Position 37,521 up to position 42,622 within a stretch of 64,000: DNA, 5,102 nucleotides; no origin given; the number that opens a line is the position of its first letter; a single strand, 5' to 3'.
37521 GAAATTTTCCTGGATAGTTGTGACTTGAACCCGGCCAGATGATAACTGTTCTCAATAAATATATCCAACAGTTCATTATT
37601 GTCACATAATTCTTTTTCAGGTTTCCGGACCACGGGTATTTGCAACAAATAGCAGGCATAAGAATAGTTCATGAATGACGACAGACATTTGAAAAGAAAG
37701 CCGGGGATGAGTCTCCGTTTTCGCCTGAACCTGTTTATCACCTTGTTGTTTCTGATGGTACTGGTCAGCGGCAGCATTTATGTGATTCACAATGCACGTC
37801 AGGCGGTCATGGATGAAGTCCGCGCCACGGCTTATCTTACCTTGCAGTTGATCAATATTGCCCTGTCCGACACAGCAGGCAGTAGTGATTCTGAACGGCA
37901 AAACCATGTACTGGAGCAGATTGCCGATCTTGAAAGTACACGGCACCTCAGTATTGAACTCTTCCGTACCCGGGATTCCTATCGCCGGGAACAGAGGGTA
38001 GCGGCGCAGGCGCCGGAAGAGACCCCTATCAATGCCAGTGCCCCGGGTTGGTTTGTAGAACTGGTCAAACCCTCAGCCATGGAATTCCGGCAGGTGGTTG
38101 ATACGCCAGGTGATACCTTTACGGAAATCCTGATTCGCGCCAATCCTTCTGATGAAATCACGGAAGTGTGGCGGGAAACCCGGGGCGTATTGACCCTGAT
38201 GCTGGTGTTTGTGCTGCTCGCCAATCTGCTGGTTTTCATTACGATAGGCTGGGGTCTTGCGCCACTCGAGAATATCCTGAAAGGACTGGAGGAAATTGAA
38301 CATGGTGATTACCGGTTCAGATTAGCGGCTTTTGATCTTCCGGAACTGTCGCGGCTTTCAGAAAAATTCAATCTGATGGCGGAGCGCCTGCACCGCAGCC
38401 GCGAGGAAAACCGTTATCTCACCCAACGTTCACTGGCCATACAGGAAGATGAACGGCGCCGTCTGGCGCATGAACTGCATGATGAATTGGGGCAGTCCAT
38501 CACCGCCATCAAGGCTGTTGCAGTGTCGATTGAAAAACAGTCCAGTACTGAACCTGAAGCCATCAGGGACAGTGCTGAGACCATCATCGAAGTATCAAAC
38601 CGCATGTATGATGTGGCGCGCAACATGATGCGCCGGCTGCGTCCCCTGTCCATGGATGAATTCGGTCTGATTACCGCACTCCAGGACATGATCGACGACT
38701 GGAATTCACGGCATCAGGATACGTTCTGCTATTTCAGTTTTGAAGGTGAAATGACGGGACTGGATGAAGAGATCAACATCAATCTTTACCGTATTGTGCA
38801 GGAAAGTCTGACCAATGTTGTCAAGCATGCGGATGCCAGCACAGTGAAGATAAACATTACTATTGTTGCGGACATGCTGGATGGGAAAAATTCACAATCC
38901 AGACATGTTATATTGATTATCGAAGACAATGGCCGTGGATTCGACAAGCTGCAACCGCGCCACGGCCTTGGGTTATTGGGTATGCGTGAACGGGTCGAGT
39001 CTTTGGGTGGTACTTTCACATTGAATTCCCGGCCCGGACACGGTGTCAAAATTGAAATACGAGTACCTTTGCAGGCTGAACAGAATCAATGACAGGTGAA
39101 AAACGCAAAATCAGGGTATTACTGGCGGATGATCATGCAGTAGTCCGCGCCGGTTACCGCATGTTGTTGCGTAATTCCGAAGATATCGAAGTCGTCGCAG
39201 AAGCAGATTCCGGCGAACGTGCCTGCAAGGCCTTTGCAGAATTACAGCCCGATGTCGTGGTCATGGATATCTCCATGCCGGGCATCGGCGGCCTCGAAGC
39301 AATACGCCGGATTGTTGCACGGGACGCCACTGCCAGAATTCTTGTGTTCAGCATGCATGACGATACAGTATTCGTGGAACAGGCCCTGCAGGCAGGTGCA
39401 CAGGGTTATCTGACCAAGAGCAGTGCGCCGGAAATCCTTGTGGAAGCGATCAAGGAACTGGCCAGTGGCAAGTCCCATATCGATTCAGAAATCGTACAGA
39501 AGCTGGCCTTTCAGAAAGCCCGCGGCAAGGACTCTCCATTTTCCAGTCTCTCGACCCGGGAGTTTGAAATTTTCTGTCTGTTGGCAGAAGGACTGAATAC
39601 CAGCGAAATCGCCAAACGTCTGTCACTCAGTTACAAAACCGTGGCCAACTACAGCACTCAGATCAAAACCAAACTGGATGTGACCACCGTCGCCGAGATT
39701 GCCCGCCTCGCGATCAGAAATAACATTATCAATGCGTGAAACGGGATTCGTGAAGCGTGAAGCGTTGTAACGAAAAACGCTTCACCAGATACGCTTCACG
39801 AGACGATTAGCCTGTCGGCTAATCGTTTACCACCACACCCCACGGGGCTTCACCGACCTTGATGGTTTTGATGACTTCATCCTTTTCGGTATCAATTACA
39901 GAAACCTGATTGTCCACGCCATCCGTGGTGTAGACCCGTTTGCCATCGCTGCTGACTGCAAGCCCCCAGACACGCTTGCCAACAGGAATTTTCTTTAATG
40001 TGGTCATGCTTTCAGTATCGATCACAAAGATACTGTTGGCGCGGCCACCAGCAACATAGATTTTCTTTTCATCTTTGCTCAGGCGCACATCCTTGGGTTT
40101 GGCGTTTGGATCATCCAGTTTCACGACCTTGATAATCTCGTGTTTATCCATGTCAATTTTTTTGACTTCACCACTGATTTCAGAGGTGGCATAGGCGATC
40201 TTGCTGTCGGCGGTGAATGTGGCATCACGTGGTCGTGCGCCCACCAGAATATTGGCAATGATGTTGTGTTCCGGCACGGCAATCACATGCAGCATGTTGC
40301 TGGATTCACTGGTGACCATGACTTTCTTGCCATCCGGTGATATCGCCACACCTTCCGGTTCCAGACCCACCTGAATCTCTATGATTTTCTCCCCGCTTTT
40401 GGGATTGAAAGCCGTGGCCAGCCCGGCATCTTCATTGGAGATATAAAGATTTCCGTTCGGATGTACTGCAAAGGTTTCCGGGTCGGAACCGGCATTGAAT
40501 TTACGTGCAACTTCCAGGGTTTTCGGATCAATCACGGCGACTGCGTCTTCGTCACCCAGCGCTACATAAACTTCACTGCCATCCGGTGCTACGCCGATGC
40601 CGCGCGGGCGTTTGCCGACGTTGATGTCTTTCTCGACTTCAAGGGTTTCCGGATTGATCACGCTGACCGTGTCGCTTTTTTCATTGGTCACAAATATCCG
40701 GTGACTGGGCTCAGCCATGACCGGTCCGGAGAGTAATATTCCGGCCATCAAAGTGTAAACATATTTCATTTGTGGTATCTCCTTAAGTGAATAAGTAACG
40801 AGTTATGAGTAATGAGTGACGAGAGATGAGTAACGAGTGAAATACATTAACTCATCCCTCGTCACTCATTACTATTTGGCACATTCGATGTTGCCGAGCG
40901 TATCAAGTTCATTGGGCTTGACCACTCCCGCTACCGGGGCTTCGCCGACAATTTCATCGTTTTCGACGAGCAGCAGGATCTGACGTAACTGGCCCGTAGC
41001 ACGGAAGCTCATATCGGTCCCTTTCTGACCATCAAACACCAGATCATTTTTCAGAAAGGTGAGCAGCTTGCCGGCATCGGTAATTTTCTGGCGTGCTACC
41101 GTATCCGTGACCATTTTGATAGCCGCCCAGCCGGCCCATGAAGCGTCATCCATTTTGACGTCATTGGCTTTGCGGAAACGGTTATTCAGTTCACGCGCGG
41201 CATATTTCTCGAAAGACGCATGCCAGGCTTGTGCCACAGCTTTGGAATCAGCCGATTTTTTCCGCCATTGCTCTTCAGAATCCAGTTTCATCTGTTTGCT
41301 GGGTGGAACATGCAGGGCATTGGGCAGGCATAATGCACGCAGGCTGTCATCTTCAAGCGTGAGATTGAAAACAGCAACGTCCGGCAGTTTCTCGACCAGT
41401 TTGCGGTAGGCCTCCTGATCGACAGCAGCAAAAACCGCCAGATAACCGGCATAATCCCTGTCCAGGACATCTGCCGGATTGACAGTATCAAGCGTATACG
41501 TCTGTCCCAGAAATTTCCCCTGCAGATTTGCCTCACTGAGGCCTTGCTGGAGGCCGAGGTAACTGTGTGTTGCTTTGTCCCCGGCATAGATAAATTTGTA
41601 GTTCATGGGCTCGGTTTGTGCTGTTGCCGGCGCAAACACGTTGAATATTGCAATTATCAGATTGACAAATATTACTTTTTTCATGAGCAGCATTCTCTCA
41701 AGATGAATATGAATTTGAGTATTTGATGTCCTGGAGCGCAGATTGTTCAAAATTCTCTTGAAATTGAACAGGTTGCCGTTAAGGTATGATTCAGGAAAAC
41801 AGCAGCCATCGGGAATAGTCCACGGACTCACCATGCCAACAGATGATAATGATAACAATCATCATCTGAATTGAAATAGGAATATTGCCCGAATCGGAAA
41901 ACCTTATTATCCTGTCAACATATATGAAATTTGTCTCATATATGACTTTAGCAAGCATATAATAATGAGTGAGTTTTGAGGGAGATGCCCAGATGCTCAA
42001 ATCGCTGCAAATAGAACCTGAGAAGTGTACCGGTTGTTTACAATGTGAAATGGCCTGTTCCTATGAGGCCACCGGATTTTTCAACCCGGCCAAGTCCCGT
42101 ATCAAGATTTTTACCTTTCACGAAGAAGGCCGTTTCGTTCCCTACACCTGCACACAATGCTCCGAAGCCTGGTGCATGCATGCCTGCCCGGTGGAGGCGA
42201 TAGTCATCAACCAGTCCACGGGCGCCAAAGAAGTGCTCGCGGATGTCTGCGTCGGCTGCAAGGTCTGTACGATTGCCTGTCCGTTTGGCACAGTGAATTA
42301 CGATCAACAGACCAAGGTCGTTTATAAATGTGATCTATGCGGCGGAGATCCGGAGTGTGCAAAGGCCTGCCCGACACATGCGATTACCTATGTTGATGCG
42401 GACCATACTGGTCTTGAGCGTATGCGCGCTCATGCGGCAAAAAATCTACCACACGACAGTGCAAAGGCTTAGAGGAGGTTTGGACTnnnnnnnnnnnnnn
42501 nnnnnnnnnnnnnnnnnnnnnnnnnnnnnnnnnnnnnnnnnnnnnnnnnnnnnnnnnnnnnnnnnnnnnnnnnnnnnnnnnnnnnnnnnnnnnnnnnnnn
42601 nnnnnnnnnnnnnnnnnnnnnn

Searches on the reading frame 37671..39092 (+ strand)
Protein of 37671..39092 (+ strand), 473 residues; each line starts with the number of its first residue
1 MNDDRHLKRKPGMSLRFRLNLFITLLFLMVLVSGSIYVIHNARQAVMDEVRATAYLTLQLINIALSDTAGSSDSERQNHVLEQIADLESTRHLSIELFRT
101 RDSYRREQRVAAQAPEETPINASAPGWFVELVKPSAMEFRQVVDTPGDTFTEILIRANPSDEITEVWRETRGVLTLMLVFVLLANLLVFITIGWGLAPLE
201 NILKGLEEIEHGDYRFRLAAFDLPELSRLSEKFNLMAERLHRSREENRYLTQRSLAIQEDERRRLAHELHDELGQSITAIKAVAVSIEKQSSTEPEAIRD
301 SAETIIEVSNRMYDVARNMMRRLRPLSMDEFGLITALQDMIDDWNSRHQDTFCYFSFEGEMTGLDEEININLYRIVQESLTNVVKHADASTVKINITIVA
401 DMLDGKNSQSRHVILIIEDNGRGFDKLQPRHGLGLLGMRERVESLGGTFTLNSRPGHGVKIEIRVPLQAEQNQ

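Call 33: search_protein_families(library=pfam, proteins=[window:37671-39092:+], max_evalue=0.00001)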
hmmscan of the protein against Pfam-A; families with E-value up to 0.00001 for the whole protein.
window:37671-39092:+ (473 aa): 4 families
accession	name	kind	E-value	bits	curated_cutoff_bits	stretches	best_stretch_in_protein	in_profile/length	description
PF02518.31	HATPase_c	-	1.8e-15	57.7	26.4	1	370-468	4-110/111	Histidine kinase-, DNA gyrase B-, and HSP90-like ATPase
PF07730.19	HisKA_3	-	3.4e-13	50.4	24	1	261-325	1-65/68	Histidine kinase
PF16448.10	LapD_MoxY_N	-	5.6e-10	39.6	25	1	39-167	5-124/124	LapD/MoxY periplasmic domain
PF00672.30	HAMP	-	8.9e-07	29.6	25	1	192-241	3-52/53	HAMP domain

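Call 75: search_protein_families(library=ncbifam, proteins=[window:37671-39092:+], max_evalue=0.00001)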
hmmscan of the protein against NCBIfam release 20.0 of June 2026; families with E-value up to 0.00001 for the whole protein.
window:37671-39092:+ (473 aa): 14 families
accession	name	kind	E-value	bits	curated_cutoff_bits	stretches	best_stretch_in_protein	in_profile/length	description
NF008649.0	PRK11644.1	equivalog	7e-53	180.1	408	1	237-466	279-495/499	signal transduction histidine-protein kinase/phosphatase UhpB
NF052443.1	SensHisKinMctS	equivalog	9.8e-33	113.2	700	1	245-472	234-453/457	two-component system sensor histidine kinase MctS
NF052531.1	Strep_LiaS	equivalog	4.4e-30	105.1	450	1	163-467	36-327/328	envelope stress sensor histidine kinase LiaS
NF008184.0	PRK10935.1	equivalog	5.1e-27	94.7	553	1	255-472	358-564/565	nitrate/nitrite two-component system sensor histidine kinase NarQ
NF007896.0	PRK10600.1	equivalog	9.8e-24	83.9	578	1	252-465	382-583/598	nitrate/nitrite two-component system sensor histidine kinase NarX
NF047786.1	his_kin_MadS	equivalog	7.7e-14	51.6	500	1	252-466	221-434/434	MadS family sensor histidine kinase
TIGR01386.1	cztS_silS_copS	subfamily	8e-13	48.2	292.55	1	13-243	2-237/457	heavy metal sensor histidine kinase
NF045673.1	c-di-GMPRcptLapD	equivalog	1.6e-10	39.9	1020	1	13-247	1-225/647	cyclic di-GMP receptor LapD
NF047322.1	HK_morpho_MacS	equivalog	7.4e-09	35.3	300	1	253-466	174-367/367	MacS family sensor histidine kinase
NF033092.0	HK_WalK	equivalog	5.9e-07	28.4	725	0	14-247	4-253/594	cell wall metabolism sensor histidine kinase WalK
NF008468.0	PRK11360.1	equivalog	2.1e-06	26.4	646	0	165-250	190-273/616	two-component system sensor histidine kinase AtoS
NF041210.1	his_kin_PieS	equivalog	2.4e-06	26.8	850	0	176-284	172-272/474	two component system sensor histidine kinase PieS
NF012163.2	BaeS_SmeS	equivalog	8.4e-06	25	500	0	171-249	164-242/457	sensor histidine kinase efflux regulator BaeS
NF007837.0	PRK10549.1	equivalog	9.3e-06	24.6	603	0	179-248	172-241/466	envelope stress sensor histidine kinase BaeS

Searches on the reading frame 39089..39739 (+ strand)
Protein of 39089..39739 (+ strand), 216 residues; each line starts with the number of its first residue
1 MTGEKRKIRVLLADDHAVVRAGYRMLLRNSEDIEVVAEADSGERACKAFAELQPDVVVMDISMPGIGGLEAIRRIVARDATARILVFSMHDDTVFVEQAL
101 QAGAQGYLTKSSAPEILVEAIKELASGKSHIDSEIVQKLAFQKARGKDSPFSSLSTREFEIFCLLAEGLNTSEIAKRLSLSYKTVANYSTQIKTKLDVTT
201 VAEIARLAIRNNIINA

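Call 33: search_protein_families(library=pfam, proteins=[window:39089-39739:+], max_evalue=0.00001)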
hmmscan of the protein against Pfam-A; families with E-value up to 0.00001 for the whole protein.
window:39089-39739:+ (216 aa): 2 families
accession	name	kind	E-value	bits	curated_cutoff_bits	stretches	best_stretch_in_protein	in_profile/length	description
PF00072.30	Response_reg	-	4.2e-29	101.4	30.2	1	10-122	1-111/111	Response regulator receiver domain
PF00196.25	GerE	-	7.8e-14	51.5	23.5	1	152-208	1-57/57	Bacterial regulatory proteins, luxR family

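Call 75: search_protein_families(library=ncbifam, proteins=[window:39089-39739:+], max_evalue=0.00001)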
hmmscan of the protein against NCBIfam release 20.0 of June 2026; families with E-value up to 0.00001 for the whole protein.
window:39089-39739:+ (216 aa): 74 families (the best 25 are shown)
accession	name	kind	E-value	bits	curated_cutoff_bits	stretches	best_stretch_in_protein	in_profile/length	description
NF007018.1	PRK09483.1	equivalog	3.8e-57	193.4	280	1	8-216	2-211/217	UvrY/SirA/GacA family response regulator transcription factor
NF052445.1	RespRegMctR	equivalog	6.6e-48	162.8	300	1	7-213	1-204/205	two-component system response regulator MctR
NF011896.0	PRK15369.1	equivalog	1.7e-40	138.9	242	1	7-213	3-209/211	two component system response regulator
NF007935.0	PRK10651.1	equivalog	1.7e-39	135.3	250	1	5-209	4-211/216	two-component system response regulator NarL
NF007708.0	PRK10403.1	equivalog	3.2e-36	124.8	343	1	4-200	3-200/215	nitrate/nitrite response regulator protein NarP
NF047785.1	respo_reg_MadR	equivalog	1.2e-35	122.8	300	1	8-213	1-208/209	MadR family response regulator transcription factor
NF007685.0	PRK10360.1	equivalog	1.7e-35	122.6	258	1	8-206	2-190/196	response regulator transcription factor UhpA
NF007403.0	PRK09935.1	equivalog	2.4e-31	109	271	1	9-210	5-206/210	fimbria biosynthesis transcriptional regulator FimZ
NF007419.0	PRK09958.1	equivalog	2.2e-30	105.8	251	1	11-213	4-203/204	acid-sensing system DNA-binding response regulator EvgA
NF001965.0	PRK00742.1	subfamily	2.2e-23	83.1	293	1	6-124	2-123/357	chemotaxis-specific protein-glutamate methyltransferase CheB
NF008098.0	PRK10840.1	equivalog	3.9e-23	82.1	235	1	7-199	3-196/216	response regulator transcription factor RcsB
NF006900.1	PRK09390.1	equivalog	1.8e-22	79.8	255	1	8-212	5-201/203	response regulator FixJ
NF041367.1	CheY_Halo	equivalog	8.2e-21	74.5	200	1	10-124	1-113/114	chemotaxis protein CheY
NF041830.1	RR_TF_ErdR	exception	2e-19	70.2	390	1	9-207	3-204/213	response regulator transcription factor ErdR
NF009206.0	PRK12555.1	subfamily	2.4e-17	62.9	342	1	8-113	1-107/340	chemotaxis-specific protein-glutamate methyltransferase CheB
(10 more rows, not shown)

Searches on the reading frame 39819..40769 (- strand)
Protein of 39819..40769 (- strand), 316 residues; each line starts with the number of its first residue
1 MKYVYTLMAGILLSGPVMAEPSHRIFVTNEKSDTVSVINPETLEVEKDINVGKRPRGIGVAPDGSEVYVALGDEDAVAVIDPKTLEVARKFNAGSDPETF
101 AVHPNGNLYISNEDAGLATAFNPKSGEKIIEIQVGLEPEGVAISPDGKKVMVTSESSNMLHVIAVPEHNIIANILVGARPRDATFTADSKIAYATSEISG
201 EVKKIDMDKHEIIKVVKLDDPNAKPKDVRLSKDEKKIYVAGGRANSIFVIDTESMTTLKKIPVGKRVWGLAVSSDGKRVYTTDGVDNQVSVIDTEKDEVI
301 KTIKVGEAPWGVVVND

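Call 33: search_protein_families(library=pfam, proteins=[window:39819-40769:-], max_evalue=0.00001)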
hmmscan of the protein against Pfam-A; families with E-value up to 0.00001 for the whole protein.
window:39819-40769:- (316 aa): 12 families
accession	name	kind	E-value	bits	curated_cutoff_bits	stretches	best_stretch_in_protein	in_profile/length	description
PF21783.3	YNCE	-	6e-26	92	27.1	1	24-314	41-333/339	YNCE-like beta-propeller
PF25174.1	Beta-prop_THOC3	-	5.5e-15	55.5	305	1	101-310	53-258/272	THOC3 beta-propeller domain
PF10282.15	Lactonase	-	3e-14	53.4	21.7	1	177-296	190-322/344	Lactonase, 7-bladed beta-propeller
PF23414.1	Beta-prop_EML_2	-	4.1e-14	53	90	0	19-92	6-78/266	Echinoderm microtubule-associated protein second beta-propeller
PF02239.22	Cytochrom_D1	-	1.2e-11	44.2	25.5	0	199-304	14-116/368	Cytochrome D1 heme domain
PF16819.11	DUF5074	-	1.1e-10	41.6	27.2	0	18-114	149-247/353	Domain of unknown function (DUF5074)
PF08450.18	SGL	-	1.3e-08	35.2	26.3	0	33-154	115-244/246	SMP-30/Gluconolactonase/LRE-like region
PF01436.27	NHL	-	9.2e-08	32.2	20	0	268-291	5-27/28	NHL repeat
PF05096.18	Glu_cyclase_2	-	1.9e-07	31.2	22.3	0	202-306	63-161/249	Glutamine cyclotransferase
PF24796.1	WDR55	-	2.6e-07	30.4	200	0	52-170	53-171/296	WDR55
PF01731.26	Arylesterase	-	3.1e-07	30.9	21.3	0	132-165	50-83/86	Arylesterase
PF24814.1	WD40_Prp19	-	4e-06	26.5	320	0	66-281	62-277/281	Prp19 WD40 domain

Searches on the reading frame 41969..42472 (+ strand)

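Call 35: search_protein_families(library=pfam, proteins=[window:41969-42472:+], max_evalue=0.001)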
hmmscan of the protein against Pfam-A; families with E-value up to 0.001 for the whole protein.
window:41969-42472:+ (167 aa): 14 families
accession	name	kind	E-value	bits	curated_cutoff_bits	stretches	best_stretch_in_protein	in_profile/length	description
PF12837.12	Fer4_6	-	1.1e-14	54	25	2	14-34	3-23/24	4Fe-4S binding domain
PF12838.12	Fer4_7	-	1.4e-14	54.7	27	2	19-77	1-52/52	4Fe-4S dicluster domain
PF00037.32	Fer4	-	6.8e-12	45.1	21.1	2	14-34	2-22/24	4Fe-4S binding domain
PF13247.11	Fer4_11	-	1.5e-11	44.8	26.2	1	55-142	4-98/100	4Fe-4S dicluster domain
PF13237.11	Fer4_10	-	7e-11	42.3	25.5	2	91-135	6-53/53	4Fe-4S dicluster domain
PF13187.11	Fer4_9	-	1.5e-10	41.4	27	3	61-106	2-49/52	4Fe-4S dicluster domain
PF12800.12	Fer4_4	-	1.3e-09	37.9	24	1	92-107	2-17/17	4Fe-4S binding domain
PF14697.11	Fer4_21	-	3.4e-09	37.1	35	1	60-106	7-53/59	4Fe-4S dicluster domain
PF12797.12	Fer4_2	-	6.8e-09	35.6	24.5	2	15-31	5-21/22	4Fe-4S binding domain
PF13484.11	Fer4_16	-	4.6e-08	34.2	30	0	123-144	4-21/66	4Fe-4S double cluster binding domain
PF25160.1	LdpA_Fe-S-bd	-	1.4e-07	31.6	27.6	1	67-111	7-45/49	LdpA Fe-S cluster-binding domain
PF13183.11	Fer4_8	-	2e-05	25.5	27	0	18-76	3-67/68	4Fe-4S dicluster domain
PF13534.11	Fer4_17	-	5.1e-05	24.2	22.2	0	88-105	40-57/61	4Fe-4S dicluster domain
PF12798.12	Fer4_3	-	0.00017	22.6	27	0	61-77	1-15/15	4Fe-4S binding domain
